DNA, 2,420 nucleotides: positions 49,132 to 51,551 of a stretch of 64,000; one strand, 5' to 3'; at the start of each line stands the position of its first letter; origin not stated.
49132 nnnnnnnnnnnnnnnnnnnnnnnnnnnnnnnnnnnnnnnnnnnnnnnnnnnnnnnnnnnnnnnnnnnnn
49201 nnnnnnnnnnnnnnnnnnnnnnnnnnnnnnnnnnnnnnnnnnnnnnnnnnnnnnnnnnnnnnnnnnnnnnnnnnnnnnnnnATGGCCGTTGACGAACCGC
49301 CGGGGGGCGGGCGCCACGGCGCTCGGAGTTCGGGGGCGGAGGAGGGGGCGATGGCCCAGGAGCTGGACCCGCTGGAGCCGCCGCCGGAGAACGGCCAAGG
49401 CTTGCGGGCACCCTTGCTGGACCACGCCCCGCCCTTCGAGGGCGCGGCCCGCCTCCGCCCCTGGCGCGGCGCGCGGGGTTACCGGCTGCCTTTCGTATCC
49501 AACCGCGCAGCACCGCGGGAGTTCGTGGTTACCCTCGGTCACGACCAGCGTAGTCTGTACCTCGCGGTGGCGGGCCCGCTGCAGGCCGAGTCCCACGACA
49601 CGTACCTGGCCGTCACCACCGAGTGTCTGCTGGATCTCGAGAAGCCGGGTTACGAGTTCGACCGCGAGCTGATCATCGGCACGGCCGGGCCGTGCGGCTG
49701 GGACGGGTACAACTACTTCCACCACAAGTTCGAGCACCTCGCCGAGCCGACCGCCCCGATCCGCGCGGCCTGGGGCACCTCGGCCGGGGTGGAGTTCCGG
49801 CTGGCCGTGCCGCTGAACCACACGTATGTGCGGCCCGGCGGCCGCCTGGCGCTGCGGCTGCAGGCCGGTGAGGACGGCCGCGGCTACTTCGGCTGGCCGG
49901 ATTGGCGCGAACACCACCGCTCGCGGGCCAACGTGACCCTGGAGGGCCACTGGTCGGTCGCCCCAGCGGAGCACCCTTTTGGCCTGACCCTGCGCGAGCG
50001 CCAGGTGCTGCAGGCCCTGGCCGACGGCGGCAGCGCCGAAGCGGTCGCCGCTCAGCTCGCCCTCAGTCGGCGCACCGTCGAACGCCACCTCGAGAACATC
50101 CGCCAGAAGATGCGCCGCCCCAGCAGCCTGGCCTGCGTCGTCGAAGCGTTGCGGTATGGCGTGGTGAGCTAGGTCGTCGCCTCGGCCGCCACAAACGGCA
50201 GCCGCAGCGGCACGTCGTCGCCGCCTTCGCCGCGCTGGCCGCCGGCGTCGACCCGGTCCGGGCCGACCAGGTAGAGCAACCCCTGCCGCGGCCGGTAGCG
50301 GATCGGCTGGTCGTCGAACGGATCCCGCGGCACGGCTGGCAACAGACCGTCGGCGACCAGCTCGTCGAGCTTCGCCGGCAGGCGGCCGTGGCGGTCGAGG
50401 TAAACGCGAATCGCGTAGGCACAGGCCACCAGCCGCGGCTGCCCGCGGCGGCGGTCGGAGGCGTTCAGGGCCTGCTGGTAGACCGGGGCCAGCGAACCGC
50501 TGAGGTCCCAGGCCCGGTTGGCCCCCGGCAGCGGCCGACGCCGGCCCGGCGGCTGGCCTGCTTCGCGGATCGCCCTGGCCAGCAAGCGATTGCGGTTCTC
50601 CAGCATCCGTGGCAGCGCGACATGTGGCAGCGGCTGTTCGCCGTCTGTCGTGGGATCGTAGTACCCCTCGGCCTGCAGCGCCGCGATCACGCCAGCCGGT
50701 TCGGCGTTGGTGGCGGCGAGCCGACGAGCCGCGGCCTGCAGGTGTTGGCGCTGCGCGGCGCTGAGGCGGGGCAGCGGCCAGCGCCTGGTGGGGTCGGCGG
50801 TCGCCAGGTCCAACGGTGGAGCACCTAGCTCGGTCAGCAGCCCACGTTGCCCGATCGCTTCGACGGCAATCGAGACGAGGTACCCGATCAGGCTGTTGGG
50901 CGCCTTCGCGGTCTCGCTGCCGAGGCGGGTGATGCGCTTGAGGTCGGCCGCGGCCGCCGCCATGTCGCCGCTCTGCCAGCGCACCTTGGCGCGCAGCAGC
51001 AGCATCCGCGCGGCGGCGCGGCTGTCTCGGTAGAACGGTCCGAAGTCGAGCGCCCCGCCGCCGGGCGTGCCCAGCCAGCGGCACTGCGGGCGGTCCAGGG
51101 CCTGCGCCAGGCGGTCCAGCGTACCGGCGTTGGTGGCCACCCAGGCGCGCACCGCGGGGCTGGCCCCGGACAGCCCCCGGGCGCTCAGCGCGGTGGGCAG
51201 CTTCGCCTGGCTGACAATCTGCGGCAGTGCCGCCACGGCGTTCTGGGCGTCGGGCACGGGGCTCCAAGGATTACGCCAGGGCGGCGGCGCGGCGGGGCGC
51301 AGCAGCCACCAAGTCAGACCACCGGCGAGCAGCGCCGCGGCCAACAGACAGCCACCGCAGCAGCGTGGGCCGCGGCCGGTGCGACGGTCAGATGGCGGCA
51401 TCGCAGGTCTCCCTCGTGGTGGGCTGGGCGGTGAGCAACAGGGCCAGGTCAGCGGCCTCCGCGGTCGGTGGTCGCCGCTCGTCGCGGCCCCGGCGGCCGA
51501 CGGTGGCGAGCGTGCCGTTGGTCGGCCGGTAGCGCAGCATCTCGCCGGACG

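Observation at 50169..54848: Three-gene operon: TraB/Tiki-like large protein followed by two tandem paralogous membrane proteins with pseudopilin-like C-terminal domains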

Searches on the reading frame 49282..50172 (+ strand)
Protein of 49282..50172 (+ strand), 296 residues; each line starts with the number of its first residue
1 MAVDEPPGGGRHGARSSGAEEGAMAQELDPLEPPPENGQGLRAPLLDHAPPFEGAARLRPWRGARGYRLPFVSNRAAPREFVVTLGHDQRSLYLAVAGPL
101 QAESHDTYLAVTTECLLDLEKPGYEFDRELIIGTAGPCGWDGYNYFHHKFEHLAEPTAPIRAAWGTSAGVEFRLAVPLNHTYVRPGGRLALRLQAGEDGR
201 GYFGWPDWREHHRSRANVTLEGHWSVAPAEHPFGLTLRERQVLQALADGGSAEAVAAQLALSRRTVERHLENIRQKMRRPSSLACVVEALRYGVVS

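Call 3: search_protein_families(library=pfam, proteins=[window:49282-50172:+], max_evalue=1)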
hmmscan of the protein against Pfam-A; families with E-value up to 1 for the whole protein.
window:49282-50172:+ (296 aa): 14 families
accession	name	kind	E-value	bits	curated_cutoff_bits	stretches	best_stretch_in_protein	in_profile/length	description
PF00196.25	GerE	-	3e-13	49.6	23.5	1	235-283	3-51/57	Bacterial regulatory proteins, luxR family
PF13518.12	HTH_28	-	0.00012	22.5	25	1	241-274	4-37/52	Helix-turn-helix domain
PF13384.12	HTH_23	-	0.00049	20.3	24.6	1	240-272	8-40/50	Homeodomain-like domain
PF08279.18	HTH_11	-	0.0012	19.2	25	1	238-289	1-48/55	HTH domain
PF07638.17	Sigma70_ECF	-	0.0013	19.1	21.1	1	241-279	143-181/185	ECF sigma factor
PF13551.12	HTH_29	-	0.0014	19.1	28.1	1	241-274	3-37/64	Winged helix-turn helix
PF12840.13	HTH_20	-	0.0022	18.3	27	1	240-271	7-40/51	Helix-turn-helix domain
PF08281.18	Sigma70_r4_2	-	0.0047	17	25.7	1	235-277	11-54/54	Sigma-70, region 4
PF04545.22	Sigma70_r4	-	0.0064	16.4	24.1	1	235-278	5-49/50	Sigma-70, region 4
PF13556.12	HTH_30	-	0.0094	16.2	27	1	246-276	9-39/59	PucR C-terminal helix-turn-helix domain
PF00126.33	HTH_1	-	0.012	16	26.6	1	238-277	2-41/60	Bacterial regulatory helix-turn-helix protein, lysR family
PF14493.12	HTH_40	-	0.026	15.3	27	1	241-275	4-38/89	Helix-turn-helix domain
PF13542.12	HTH_Tnp_ISL3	-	0.027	14.4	27.4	1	239-268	17-45/51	Helix-turn-helix domain of transposase family ISL3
PF13936.12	HTH_38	-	0.12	12.6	27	1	235-271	5-42/44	Helix-turn-helix domain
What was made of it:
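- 49282..50172 (+): Convergent LuxR/GerE-type regulator that overlaps the end of C by 4 nt. It is a neighbour, and nothing shows it is functionally linked. GerE HTH at aa 235-283, E 3e-13 (call 3).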

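Call 4: search_protein_families(library=ncbifam, proteins=[window:49282-50172:+], max_evalue=1)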
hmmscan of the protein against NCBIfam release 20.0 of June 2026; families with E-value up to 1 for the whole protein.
window:49282-50172:+ (296 aa): 28 families (the best 25 are shown)
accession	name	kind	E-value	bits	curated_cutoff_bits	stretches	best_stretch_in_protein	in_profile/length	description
TIGR03541.1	reg_near_HchA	equivalog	2.2e-09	37.2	215.6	1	234-294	171-231/232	PA1136 family autoinducer-binding transcriptional regulator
NF052445.1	RespRegMctR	equivalog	3.4e-08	33.2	300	1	233-278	143-188/205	two-component system response regulator MctR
NF052366.1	photon_PedR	equivalog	2.4e-07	30.8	120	1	235-295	3-63/74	photosynthetic electron transport-dependent transcriptional regulator PedR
NF011896.0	PRK15369.1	equivalog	3.3e-07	30.1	242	1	232-278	147-193/211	two component system response regulator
NF047785.1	respo_reg_MadR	equivalog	5e-07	29.3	300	1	233-294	147-208/209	MadR family response regulator transcription factor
NF006900.1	PRK09390.1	equivalog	2.4e-06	27.2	255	1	235-285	143-192/203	response regulator FixJ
NF007708.0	PRK10403.1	equivalog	6.1e-06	25.8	343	1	220-287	138-206/215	nitrate/nitrite response regulator protein NarP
NF007685.0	PRK10360.1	equivalog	7.5e-05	22.6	258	1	234-278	137-181/196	response regulator transcription factor UhpA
NF007505.1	PRK10100.1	equivalog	0.00016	21.4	250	1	233-277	143-187/204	biofilm master transcriptional regulator CsgD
NF007935.0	PRK10651.1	equivalog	0.00022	20.5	250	1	234-283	155-204/216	two-component system response regulator NarL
NF040749.1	tetrathio_RR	equivalog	0.00034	20.4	290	1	235-290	134-188/191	tetrathionate respiration response regulator TtrR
NF003420.0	PRK04841.1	equivalog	0.00056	18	537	1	235-277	839-881/903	HTH-type transcriptional regulator MalT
TIGR02937.1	sigma70-ECF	superfamily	0.00082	19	42.9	1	235-279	118-163/165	sigma-70 family RNA polymerase sigma factor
TIGR03020.2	EpsA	equivalog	0.0013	18.4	170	1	234-277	190-233/247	XrtB/PEP-CTERM-associated transcriptional regulator EpsA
NF007403.0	PRK09935.1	equivalog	0.0014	18.3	271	1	231-292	146-203/210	fimbria biosynthesis transcriptional regulator FimZ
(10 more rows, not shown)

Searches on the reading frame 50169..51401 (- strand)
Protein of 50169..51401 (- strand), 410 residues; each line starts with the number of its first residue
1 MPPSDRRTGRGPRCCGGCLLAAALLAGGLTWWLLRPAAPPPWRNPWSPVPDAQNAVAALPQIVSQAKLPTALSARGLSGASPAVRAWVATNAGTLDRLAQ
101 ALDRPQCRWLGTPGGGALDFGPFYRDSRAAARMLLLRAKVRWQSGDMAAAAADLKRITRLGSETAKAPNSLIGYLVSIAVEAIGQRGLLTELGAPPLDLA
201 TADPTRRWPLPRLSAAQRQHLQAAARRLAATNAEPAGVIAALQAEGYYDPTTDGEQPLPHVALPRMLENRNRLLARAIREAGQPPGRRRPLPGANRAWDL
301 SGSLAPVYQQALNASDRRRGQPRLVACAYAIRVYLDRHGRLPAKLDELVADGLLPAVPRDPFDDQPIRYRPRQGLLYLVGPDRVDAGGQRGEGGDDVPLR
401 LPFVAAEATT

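Call 3: search_protein_families(library=pfam, proteins=[window:50169-51401:-], max_evalue=1)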
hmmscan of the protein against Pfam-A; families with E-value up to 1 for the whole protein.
window:50169-51401:- (410 aa): 0 families

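Call 4: search_protein_families(library=ncbifam, proteins=[window:50169-51401:-], max_evalue=1)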
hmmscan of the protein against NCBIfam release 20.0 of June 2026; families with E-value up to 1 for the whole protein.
window:50169-51401:- (410 aa): 0 families

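Call 57: find_related_loci(query=A4, collection=metagenome_contigs, flank=6000)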
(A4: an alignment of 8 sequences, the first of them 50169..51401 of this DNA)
Query A4 (410 aa) in metagenome_contigs; peptide patterns used: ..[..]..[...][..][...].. (x = any residue, [..] = any of these).
600 stretches matched a pattern (row limit reached: there are more); 486 encode a relative of the query (tblastn E <= 1e-3); the best 80 are kept; 80 distinct loci.
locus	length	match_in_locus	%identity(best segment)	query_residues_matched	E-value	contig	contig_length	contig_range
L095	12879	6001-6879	28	122-408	5e-16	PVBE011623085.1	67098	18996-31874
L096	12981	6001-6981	32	84-401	1e-15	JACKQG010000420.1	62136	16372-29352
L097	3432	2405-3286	23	128-403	2e-15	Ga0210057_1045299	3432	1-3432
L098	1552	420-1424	28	83-403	2e-15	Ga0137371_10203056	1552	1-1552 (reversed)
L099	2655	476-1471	29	75-406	3e-15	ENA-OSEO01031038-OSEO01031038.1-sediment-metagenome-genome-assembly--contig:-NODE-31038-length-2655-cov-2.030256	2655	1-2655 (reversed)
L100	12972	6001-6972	25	88-388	4e-15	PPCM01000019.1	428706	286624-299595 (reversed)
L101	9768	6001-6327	44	300-401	3e-14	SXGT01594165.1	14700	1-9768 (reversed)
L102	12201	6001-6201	54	323-390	5e-14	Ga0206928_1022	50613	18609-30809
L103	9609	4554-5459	27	128-392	5e-14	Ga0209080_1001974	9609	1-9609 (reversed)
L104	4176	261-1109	31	118-388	5e-14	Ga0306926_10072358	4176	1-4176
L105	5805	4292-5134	27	131-403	5e-14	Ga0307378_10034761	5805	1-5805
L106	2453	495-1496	27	83-403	5e-14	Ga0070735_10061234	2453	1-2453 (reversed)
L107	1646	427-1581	27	31-398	5e-14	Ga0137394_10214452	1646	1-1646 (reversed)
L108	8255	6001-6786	30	122-388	2e-13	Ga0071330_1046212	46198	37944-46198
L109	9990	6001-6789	29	137-396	2e-13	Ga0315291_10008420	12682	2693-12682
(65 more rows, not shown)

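Call 62: search_protein_families(library=pfam, alignment_id=A5, max_evalue=0.001)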
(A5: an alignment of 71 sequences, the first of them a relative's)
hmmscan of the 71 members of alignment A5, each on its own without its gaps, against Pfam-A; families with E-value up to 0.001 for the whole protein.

A. member 1, L095:3860-5191:- (443 aa): 1 family
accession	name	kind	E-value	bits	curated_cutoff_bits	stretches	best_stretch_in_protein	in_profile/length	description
PF00285.26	Citrate_synt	-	7.4e-140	466.5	27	1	61-426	1-357/357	Citrate synthase, C-terminal domain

B. families by the number of members that match (of 71 scanned): 147 families (the first 25 are shown)
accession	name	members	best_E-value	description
PF00393.24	6PGD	3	1.9e-135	6-phosphogluconate dehydrogenase, C-terminal domain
PF03446.21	NAD_binding_2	3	4.5e-50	NAD binding domain of 6-phosphogluconate dehydrogenase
PF00400.38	WD40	2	1.2e-52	WD domain, G-beta repeat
PF25174.1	Beta-prop_THOC3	2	2.8e-46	THOC3 beta-propeller domain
PF25173.1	Beta-prop_WDR3_1st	2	4.3e-43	WDR3 first beta-propeller domain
PF03167.25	UDG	2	7.2e-43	Uracil DNA glycosylase superfamily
PF24814.1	WD40_Prp19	2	5.7e-38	Prp19 WD40 domain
PF24817.1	WD40_WDHD1_1st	2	5.3e-37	WDHD1 first WD40 domain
PF02678.22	Pirin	2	3.1e-34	Pirin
PF25175.1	Beta-prop_WDR5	2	3.1e-34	WDR5 beta-propeller domain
PF25172.1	Beta-prop_WDR3_2nd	2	1.4e-33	WDR3 second beta-propeller domain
PF24807.1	WD40_CDC20-Fz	2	4.5e-28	CDC20/Fizzy WD40 domain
PF05726.19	Pirin_C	2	1.7e-27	Pirin C-terminal cupin domain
PF25047.1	Beta-prop_TEP1_2nd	2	5.3e-27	TEP-1 second beta-propeller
PF23414.1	Beta-prop_EML_2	2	1.8e-26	Echinoderm microtubule-associated protein second beta-propeller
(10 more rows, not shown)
